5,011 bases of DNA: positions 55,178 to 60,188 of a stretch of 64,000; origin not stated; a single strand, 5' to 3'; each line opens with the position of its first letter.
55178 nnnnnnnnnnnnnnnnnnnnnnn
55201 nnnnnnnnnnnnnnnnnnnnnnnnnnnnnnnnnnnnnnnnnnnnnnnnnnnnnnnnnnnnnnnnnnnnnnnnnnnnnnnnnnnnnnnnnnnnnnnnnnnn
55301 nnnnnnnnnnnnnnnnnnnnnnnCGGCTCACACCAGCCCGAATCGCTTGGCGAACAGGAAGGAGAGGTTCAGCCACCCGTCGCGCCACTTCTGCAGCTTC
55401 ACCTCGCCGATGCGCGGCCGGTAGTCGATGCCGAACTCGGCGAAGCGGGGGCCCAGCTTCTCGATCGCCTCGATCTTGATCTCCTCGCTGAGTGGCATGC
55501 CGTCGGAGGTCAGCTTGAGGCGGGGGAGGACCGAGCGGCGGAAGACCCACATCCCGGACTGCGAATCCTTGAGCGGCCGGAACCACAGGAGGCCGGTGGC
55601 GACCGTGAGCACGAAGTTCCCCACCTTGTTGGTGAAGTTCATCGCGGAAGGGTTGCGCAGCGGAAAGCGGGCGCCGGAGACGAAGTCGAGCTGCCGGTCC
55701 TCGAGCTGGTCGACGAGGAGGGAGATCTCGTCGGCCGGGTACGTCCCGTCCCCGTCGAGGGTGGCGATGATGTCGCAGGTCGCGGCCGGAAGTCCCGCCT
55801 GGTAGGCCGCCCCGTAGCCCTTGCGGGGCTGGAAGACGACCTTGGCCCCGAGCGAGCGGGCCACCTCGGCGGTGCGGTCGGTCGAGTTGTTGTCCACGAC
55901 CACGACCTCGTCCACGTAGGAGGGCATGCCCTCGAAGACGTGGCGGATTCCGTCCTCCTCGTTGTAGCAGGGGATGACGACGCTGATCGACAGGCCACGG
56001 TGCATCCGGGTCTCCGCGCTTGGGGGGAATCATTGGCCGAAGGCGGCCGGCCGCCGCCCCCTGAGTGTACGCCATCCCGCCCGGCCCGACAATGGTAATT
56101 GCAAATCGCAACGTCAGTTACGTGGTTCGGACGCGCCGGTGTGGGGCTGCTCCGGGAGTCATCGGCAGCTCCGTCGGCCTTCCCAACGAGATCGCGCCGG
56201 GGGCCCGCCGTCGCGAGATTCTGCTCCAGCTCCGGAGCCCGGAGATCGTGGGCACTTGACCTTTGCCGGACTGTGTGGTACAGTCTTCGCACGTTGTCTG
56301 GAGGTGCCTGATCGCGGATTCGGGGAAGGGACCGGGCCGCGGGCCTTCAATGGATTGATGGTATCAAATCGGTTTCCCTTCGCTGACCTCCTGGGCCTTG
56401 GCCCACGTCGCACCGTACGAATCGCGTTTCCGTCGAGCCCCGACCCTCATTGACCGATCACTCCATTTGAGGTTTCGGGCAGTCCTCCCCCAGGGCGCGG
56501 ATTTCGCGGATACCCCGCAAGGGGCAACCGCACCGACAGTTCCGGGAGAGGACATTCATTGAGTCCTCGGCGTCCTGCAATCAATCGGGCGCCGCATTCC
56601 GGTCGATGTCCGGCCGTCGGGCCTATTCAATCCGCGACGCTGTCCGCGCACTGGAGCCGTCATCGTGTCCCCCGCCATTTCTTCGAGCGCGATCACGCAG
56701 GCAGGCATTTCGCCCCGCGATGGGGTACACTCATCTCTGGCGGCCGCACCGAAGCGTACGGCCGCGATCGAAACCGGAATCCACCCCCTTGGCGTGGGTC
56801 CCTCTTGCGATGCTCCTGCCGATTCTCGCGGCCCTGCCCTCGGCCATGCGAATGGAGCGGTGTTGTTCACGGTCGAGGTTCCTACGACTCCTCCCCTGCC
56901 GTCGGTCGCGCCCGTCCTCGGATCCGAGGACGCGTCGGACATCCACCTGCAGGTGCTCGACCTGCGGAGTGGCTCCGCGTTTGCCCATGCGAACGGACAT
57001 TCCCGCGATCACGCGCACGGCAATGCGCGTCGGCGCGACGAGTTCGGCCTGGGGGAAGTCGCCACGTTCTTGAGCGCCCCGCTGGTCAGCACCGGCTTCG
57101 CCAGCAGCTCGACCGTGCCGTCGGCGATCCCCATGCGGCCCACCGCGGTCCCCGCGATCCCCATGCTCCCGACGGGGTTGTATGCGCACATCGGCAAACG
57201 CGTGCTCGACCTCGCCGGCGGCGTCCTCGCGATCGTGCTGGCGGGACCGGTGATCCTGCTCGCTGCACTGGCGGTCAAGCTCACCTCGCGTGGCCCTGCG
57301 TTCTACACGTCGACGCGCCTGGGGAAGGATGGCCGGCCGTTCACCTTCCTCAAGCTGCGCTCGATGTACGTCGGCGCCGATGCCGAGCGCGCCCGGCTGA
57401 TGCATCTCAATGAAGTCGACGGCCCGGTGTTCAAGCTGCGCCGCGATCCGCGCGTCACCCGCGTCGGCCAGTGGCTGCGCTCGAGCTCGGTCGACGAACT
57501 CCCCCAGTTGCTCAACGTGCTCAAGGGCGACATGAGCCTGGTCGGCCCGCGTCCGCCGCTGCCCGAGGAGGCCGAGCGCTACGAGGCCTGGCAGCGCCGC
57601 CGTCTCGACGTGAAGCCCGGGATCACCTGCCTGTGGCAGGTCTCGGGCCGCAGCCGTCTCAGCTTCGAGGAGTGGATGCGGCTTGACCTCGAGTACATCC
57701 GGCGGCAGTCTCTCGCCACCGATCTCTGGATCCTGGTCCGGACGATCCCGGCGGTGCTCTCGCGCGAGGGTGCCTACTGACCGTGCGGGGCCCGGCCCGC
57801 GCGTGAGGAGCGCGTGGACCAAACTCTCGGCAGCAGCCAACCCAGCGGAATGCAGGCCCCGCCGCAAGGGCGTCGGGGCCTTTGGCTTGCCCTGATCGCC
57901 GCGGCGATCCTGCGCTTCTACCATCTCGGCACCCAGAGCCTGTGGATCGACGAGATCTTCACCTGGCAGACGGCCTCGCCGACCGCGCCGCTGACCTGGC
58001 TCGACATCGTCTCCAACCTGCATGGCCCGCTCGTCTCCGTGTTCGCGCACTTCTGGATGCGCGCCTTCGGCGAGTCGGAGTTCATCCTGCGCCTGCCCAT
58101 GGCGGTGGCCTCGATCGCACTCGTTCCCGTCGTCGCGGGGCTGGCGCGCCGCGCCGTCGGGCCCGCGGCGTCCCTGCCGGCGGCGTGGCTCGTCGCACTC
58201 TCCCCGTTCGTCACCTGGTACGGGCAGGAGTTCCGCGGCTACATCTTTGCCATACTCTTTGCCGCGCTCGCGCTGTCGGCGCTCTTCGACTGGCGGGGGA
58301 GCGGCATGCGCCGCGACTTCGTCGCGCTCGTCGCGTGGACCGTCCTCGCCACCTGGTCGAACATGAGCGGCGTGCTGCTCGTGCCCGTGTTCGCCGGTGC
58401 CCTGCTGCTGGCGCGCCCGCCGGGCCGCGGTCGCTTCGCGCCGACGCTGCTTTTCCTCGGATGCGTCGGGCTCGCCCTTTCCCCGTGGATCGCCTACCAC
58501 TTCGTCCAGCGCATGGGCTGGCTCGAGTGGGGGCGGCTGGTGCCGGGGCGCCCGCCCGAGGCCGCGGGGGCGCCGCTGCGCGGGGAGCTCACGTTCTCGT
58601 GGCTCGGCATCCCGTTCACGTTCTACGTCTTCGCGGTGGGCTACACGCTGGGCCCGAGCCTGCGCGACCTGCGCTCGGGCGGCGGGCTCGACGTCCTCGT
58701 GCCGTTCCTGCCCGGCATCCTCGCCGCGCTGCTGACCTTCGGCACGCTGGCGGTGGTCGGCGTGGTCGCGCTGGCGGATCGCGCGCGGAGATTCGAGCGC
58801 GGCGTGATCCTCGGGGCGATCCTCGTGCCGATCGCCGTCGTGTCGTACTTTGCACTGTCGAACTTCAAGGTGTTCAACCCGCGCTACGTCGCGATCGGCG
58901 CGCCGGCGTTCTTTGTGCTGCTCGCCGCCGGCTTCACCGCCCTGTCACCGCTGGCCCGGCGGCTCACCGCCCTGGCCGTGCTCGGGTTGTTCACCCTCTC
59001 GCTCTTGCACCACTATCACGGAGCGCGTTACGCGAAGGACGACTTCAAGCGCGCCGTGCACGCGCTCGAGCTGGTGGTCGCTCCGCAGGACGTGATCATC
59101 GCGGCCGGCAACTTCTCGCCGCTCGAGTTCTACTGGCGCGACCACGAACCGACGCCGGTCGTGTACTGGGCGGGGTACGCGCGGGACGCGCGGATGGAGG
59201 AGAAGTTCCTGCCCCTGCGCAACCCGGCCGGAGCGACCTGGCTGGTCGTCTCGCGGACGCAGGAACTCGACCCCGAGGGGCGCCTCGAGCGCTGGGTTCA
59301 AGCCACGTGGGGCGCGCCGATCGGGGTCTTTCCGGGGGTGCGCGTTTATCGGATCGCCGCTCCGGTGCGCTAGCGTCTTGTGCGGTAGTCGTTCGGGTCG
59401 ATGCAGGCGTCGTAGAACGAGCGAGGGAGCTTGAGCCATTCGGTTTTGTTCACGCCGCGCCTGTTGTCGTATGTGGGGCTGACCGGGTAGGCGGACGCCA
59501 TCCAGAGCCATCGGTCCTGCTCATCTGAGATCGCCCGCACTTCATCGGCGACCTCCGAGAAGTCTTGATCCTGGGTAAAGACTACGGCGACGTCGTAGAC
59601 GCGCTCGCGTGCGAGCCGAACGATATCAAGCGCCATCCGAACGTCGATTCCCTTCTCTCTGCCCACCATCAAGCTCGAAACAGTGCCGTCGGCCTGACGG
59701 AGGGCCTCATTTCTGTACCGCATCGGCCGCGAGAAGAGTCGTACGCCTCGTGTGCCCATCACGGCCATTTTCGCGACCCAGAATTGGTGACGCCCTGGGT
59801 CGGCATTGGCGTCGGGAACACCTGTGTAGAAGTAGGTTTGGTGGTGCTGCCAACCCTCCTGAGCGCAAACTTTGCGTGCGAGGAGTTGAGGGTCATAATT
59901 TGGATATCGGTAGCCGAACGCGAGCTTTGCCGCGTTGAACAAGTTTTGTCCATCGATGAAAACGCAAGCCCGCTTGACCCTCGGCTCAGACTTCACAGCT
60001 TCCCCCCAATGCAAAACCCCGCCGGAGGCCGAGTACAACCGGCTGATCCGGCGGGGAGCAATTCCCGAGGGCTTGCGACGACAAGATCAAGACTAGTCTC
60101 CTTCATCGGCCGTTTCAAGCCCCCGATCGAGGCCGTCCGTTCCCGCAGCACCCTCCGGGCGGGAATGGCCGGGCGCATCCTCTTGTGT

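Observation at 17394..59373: Unusual concentration of lipid-linked-sugar machinery: four DPM1/GtrB/ArnC-like GT2 genes and six large GT-C-type membrane proteins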

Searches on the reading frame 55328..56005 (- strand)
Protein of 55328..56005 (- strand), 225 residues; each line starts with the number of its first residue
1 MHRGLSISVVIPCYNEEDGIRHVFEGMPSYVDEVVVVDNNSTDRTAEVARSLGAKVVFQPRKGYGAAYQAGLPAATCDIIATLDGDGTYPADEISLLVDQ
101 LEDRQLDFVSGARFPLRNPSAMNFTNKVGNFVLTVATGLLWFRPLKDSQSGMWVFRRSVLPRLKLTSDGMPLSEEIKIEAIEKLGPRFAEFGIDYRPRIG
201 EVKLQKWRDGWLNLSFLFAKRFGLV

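Call 6: search_protein_families(library=pfam, proteins=[window:55328-56005:-], max_evalue=0.01)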
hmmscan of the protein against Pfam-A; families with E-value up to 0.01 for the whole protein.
window:55328-56005:- (225 aa): 2 families
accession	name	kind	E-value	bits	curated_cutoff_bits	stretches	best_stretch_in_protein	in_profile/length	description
PF00535.33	Glycos_transf_2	-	5.9e-28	98.3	23.3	1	8-160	1-164/168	Glycosyl transferase family 2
PF13641.12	Glyco_tranf_2_3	-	5.1e-07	30.4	27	1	7-127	3-137/230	Glycosyltransferase like family 2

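Call 11: search_protein_families(library=ncbifam, proteins=[window:55328-56005:-], max_evalue=0.01)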
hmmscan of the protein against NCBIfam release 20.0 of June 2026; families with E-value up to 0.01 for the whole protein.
window:55328-56005:- (225 aa): 19 families
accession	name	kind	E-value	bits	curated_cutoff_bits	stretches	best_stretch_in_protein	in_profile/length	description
TIGR04182.1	glyco_TIGR04182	equivalog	1.1e-36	126.7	325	1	7-212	2-209/293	S-layer glycoprotein N-glycosyltransferase AglJ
NF041391.1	DPhHxTase_Halo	equivalog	1.1e-33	116.1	375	1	13-210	3-198/213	dolichyl-phosphate hexose transferase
NF058614.1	PPMAGASynPpgS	equivalog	8.9e-24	84.1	370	1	8-190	3-191/226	polyprenyl-phospho-N-acetylgalactosaminyl synthase PpgS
NF010496.0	PRK13915.1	equivalog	2e-14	53.4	262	1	3-112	29-154/307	glucosyl-3-phosphoglycerate synthase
TIGR04283.1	glyco_like_mftF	equivalog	1.3e-13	51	182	1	7-103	1-99/221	TIGR04283 family arsenosugar biosynthesis glycosyltransferase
TIGR03937.1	PgaC_IcaA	equivalog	2.7e-09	36.5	422.3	1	6-111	46-161/407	poly-beta-1,6-N-acetyl-D-glucosamine synthase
TIGR03965.1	mycofact_glyco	equivalog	1e-08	34.5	280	1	6-116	75-194/467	mycofactocin biosynthesis glycosyltransferase MftF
NF007986.1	PRK10714.1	equivalog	1.8e-08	33.8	529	1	7-138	8-151/316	undecaprenyl-phosphate 4-deoxy-4-formamido-L-arabinose transferase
NF038302.1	EPS_HpsE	equivalog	2.2e-08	33.5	300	1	6-88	2-98/307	hormogonium polysaccharide biosynthesis glycosyltransferase HpsE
NF007482.0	PRK10073.1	equivalog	7.8e-07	28.4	423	1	6-108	7-117/334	glycosyltransferase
NF047588.1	GlcsyltransPgfSStrep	equivalog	1.4e-06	27.8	500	1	6-116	2-124/308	glycosyltransferase PgfS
NF041875.1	EPS_EpsD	equivalog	4.8e-06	26.2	370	1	7-90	1-93/325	exopolysaccharide biosynthesis glycosyltransferase EpsD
NF045692.1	OglycostaseCruG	equivalog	3.9e-05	22.7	600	1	6-51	42-90/386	2'-O-glycosyltransferase CruG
NF047683.1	TeichurnBiosyTuaG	equivalog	8.1e-05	22.4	400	1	6-108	7-118/252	teichuronic acid biosynthesis protein TuaG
TIGR03469.1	HpnB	hypoth_equivalog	0.00017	20.7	379.25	1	7-55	46-98/386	hopene-associated glycosyltransferase HpnB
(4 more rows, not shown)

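Call 70: search_solved_structures(query=window:55328-56005:-, max_evalue=0.001)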
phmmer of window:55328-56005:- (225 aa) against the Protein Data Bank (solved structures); distinct sequences matched with E-value up to 0.001: 19.
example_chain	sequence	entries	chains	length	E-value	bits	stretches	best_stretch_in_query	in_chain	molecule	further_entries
5mlz_A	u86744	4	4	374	4.5e-13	52.5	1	4-180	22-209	Dolichol monophosphate mannose synthase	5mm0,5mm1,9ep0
22ao_A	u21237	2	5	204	5.1e-08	36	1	7-105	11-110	GmaR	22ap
7pdo_A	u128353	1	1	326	1.6e-06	31.1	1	4-90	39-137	Glucosyl-3-phosphoglycerate synthase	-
7p5l_A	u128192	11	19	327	1.6e-06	31.1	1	4-90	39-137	Glucosyl-3-phosphoglycerate synthase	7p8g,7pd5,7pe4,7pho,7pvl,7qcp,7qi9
6yv7_B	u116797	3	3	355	3e-06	30.2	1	7-163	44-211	Glycosyl transferase, family 2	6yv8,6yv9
6yv7_A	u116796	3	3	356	3e-06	30.2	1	7-163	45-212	Glycosyl transferase, family 2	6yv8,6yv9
3ckj_A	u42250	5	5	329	3e-06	30.2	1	4-90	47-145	Putative uncharacterized protein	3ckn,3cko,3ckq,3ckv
4y6n_A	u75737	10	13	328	3.1e-06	30.1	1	4-90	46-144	Glucosyl-3-phosphoglycerate synthase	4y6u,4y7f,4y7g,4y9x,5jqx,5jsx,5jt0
3e25_A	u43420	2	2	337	3.3e-06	30.1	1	4-90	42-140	Putative uncharacterized protein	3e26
4ddz_A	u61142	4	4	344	3.6e-06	29.9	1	4-90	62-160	GLUCOSYL-3-PHOSPHOGLYCERATE SYNTHASE (GpgS) | Glucosyl-3-phosphoglycerate synthase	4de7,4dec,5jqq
9bhc_C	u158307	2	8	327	7e-06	29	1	7-138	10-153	Undecaprenyl-phosphate 4-deoxy-4-formamido-L-arabinose transferase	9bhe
8vxh_A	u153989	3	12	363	9e-06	28.6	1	7-138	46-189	Undecaprenyl-phosphate 4-deoxy-4-formamido-L-arabinose transferase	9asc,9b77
9hwj_A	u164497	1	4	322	1.8e-05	27.7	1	4-114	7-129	Undecaprenyl-phosphate 4-deoxy-4-formamido-L-arabinose transferase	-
9omj_A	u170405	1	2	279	0.00027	23.8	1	5-112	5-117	Glycosyltransferase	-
9omm_A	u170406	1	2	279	0.00034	23.5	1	6-112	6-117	Glycosyltransferase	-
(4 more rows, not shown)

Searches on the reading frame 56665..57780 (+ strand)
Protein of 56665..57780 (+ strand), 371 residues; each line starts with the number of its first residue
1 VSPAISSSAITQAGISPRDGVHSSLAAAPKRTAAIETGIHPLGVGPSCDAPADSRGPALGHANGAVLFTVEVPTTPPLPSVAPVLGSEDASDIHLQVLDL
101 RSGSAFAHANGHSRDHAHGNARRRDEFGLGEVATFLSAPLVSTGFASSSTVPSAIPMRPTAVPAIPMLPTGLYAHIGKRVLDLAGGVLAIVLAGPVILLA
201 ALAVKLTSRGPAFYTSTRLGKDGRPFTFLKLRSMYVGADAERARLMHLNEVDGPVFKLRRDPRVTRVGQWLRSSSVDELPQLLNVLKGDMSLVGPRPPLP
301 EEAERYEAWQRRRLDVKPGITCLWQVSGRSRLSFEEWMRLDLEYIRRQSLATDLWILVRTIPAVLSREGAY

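Call 9: search_protein_families(library=pfam, proteins=[window:56665-57780:+], max_evalue=0.01)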
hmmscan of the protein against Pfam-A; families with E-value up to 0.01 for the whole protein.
window:56665-57780:+ (371 aa): 1 family
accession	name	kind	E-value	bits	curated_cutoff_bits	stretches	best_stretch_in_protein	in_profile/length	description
PF02397.22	Bac_transf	-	1.2e-63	214.3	27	1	178-365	1-178/179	Bacterial sugar transferase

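Call 51: search_protein_families(library=ncbifam, proteins=[window:56665-57780:+], max_evalue=0.001)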
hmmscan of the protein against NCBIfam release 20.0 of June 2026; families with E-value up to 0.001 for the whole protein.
window:56665-57780:+ (371 aa): 10 families
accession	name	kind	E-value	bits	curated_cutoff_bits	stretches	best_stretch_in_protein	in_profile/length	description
TIGR03025.1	EPS_sugtrans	subfamily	1.5e-83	281.5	295.55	1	174-371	254-445/445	exopolysaccharide biosynthesis polyprenyl glycosylphosphotransferase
NF041877.1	EPS_EpsZ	equivalog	2.5e-79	267.1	800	1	178-370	266-458/459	exopolysaccharide biosynthesis polyisoprenyl-phosphate hexose-1-phosphate transferase EpsZ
TIGR03022.1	WbaP_sugtrans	subfamily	1.5e-69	235.4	403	1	176-371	257-456/456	undecaprenyl-phosphate galactose phosphotransferase WbaP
TIGR03023.1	WcaJ_sugtrans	equivalog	2.6e-63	214.9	410.75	1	173-371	258-453/453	undecaprenyl-phosphate glucose phosphotransferase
NF052601.1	undeca_RfbP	equivalog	1e-57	195.3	330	1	174-366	41-237/244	undecaprenyl-phosphate galactose phosphotransferase family protein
TIGR03013.1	EpsB_2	subfamily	1.4e-45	156.2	393.35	1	175-370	252-442/443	TIGR03013 family XrtA/PEP-CTERM system glycosyltransferase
NF011751.0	PRK15204.1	equivalog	1.9e-40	138.9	907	1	177-371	279-476/476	undecaprenyl-phosphate galactose phosphotransferase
NF050817.1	PolSacchBiosHfsE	equivalog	7.2e-36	123.9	750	1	177-366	271-461/467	polysaccharide biosynthesis protein HfsE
NF007518.0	PRK10124.1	equivalog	1.3e-34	119.7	684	1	162-362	256-455/464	undecaprenyl-phosphate glucose phosphotransferase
NF045514.1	glycotran_HepC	equivalog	2.7e-20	72.6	140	1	176-298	115-212/220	heterocyst development glycosyltransferase HepC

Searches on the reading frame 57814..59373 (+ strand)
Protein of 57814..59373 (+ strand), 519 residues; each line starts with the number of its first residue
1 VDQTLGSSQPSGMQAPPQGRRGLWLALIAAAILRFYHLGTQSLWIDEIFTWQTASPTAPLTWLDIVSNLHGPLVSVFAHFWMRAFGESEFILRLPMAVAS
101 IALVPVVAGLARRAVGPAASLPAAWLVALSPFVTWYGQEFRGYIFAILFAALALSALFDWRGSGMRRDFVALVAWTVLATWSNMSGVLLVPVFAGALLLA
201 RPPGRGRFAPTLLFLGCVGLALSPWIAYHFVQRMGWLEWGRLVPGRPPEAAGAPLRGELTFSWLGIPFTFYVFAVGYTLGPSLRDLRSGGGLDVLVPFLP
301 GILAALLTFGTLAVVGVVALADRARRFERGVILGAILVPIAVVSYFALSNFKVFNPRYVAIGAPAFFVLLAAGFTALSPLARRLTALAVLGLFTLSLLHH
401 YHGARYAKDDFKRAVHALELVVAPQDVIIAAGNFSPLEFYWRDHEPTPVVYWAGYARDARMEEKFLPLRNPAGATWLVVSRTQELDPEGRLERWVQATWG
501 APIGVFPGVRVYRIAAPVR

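Call 6: search_protein_families(library=pfam, proteins=[window:57814-59373:+], max_evalue=0.01)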
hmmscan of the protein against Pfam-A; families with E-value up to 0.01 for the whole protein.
window:57814-59373:+ (519 aa): 1 family
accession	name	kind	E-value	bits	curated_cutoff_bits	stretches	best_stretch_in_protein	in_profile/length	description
PF13231.12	PMT_2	-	1.7e-10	41.8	26.1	1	70-225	2-157/160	Dolichyl-phosphate-mannose-protein mannosyltransferase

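Call 11: search_protein_families(library=ncbifam, proteins=[window:57814-59373:+], max_evalue=0.01)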
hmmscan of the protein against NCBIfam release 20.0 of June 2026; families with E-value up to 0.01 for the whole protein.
window:57814-59373:+ (519 aa): 2 families
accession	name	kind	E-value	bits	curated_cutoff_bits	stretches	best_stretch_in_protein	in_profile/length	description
TIGR03663.1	TIGR03663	subfamily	3e-12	46.3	126.25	1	26-197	7-177/435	flippase activity-associated protein Agl23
NF052499.1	MnslTaseMT1671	equivalog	7.9e-12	44.4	900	2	23-204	30-212/523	mannosyltransferase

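Call 50: search_solved_structures(query=window:57814-59373:+, max_evalue=10)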
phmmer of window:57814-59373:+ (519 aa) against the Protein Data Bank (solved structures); distinct sequences matched with E-value up to 10: 1.
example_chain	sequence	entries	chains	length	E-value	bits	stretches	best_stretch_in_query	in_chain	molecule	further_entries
1nt2_B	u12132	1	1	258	0.17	13.7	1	82-160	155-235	conserved hypothetical protein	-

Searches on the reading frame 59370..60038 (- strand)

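Call 9: search_protein_families(library=pfam, proteins=[window:59370-60038:-], max_evalue=0.01)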
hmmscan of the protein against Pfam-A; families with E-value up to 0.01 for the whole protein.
window:59370-60038:- (222 aa): 1 family
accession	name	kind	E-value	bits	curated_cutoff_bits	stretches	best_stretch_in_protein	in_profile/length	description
PF01936.24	NYN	-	1.8e-10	41.9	24.2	1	23-168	1-114/145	NYN domain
